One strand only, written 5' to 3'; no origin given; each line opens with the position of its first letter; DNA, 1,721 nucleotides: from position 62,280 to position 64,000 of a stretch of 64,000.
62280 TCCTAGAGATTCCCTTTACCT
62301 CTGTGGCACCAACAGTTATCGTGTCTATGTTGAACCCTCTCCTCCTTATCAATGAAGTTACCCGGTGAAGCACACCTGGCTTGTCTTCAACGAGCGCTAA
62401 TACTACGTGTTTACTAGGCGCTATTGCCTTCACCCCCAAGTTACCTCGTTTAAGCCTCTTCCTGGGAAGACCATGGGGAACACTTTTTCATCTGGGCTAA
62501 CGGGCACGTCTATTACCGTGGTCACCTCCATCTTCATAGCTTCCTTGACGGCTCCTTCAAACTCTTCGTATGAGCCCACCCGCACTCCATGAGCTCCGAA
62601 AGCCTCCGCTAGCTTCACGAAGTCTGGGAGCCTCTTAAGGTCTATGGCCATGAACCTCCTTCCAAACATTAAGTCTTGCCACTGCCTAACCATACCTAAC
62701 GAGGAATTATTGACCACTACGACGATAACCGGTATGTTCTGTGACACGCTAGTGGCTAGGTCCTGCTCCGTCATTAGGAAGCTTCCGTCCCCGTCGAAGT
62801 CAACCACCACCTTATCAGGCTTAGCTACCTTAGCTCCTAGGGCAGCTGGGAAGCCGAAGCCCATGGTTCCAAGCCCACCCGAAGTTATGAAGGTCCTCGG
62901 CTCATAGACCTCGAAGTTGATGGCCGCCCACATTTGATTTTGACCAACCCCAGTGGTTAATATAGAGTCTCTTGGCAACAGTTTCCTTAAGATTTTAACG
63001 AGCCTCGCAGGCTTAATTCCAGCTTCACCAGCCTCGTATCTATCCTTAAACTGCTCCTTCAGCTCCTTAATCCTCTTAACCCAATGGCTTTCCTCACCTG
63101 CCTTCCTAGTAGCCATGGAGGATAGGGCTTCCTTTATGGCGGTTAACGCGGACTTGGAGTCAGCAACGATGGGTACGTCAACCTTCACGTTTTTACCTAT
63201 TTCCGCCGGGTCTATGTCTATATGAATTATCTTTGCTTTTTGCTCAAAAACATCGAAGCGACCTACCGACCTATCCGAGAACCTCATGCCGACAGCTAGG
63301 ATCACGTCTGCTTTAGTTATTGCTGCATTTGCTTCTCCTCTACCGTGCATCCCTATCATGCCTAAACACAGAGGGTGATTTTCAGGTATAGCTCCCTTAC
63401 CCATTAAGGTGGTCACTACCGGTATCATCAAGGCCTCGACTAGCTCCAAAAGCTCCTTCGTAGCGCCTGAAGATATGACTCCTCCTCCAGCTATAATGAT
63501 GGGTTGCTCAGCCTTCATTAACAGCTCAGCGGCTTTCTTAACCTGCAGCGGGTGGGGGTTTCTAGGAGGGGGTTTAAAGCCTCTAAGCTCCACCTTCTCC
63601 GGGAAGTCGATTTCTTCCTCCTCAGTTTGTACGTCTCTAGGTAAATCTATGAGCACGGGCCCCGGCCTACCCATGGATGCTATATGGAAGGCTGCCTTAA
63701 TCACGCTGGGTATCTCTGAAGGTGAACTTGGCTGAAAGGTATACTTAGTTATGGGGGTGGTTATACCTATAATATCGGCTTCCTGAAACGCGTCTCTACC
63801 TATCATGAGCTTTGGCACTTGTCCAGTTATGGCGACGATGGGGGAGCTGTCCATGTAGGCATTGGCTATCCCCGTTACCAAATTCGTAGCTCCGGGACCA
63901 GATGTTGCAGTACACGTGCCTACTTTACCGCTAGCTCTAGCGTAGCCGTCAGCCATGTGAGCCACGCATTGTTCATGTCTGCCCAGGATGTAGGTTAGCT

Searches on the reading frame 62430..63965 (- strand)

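Call 5: search_protein_families(library=pfam, proteins=[window:62430-63965:-])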
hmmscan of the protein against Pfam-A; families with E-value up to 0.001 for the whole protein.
window:62430-63965:- (511 aa): 3 families
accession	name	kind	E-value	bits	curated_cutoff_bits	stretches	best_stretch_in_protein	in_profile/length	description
PF00205.28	TPP_enzyme_M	-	1.6e-53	180.5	30.4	1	142-276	1-136/137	Thiamine pyrophosphate enzyme, central domain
PF02775.26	TPP_enzyme_C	-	3.6e-52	176.6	21.9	1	339-487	1-151/151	Thiamine pyrophosphate enzyme, C-terminal TPP binding domain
PF02776.23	TPP_enzyme_N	-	1.2e-21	77.1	26.8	1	2-67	52-118/119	Thiamine pyrophosphate enzyme, N-terminal TPP binding domain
